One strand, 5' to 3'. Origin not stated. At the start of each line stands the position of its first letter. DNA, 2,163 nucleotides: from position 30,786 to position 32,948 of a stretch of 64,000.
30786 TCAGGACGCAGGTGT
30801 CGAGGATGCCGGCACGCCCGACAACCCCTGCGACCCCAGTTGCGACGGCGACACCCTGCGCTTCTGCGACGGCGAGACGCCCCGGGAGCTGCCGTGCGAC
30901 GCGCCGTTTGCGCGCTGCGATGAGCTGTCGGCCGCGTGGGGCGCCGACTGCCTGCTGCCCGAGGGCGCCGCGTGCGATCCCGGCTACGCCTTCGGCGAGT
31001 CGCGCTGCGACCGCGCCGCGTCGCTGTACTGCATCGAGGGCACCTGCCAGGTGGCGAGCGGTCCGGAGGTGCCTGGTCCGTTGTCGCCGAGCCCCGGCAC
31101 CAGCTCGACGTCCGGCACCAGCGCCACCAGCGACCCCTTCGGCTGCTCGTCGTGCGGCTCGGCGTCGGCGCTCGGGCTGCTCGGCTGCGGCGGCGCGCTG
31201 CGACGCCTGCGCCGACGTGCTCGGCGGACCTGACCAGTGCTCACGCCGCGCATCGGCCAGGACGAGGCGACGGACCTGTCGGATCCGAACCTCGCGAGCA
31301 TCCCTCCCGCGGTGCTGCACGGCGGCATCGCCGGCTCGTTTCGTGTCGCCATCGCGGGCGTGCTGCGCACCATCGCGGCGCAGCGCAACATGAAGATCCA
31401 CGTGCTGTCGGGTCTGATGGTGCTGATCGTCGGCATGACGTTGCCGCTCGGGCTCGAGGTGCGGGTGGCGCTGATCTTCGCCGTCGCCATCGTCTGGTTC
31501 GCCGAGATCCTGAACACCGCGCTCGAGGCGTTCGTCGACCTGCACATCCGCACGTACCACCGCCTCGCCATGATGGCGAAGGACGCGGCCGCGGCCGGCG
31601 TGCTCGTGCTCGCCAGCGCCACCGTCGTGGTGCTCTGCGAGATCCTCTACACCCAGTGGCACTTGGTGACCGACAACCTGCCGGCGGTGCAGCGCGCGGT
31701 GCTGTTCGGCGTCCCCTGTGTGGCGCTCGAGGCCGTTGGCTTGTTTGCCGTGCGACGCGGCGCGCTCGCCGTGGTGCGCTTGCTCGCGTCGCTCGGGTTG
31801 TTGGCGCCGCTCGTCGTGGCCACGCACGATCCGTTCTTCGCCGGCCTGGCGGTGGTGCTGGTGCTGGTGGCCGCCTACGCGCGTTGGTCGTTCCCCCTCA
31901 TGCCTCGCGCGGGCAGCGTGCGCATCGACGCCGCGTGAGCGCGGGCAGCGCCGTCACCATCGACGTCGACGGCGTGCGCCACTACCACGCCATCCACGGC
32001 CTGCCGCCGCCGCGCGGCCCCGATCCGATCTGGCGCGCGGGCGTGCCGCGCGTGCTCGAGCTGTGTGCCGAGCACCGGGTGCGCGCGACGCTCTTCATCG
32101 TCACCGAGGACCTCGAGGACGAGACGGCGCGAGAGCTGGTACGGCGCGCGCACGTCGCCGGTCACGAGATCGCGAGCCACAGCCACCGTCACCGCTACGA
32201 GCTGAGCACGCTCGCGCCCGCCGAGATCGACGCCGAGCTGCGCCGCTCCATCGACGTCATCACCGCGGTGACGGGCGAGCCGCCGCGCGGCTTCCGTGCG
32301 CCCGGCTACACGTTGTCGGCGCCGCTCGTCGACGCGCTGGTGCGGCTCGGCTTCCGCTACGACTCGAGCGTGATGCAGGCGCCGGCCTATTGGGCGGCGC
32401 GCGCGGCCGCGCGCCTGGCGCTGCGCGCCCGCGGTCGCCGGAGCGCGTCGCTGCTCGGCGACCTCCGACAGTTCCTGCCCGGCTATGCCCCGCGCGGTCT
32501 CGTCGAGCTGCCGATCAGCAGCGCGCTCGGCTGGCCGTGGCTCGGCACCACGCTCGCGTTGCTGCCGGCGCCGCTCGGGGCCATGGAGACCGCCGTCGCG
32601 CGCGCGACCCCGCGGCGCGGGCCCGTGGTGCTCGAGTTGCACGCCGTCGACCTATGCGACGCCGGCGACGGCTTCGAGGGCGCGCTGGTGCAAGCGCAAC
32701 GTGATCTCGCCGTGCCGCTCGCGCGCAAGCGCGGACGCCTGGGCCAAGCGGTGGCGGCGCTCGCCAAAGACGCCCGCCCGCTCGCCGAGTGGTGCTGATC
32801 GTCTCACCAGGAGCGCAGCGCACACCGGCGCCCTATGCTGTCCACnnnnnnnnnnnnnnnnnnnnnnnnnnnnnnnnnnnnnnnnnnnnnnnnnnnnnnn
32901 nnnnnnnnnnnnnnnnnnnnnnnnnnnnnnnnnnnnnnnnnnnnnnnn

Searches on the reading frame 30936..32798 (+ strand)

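Call 72: search_protein_families(library=pfam, proteins=[window:30936-32798:+], max_evalue=0.01)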
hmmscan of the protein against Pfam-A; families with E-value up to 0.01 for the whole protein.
window:30936-32798:+ (620 aa): 2 families
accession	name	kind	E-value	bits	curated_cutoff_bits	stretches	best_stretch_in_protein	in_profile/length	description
PF01522.26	Polysacc_deac_1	-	7.2e-20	71.6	23.1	1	365-475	16-123/124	Polysaccharide deacetylase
PF10096.14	DUF2334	-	0.0021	18.1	26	1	394-481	51-150/203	Uncharacterized protein conserved in bacteria (DUF2334)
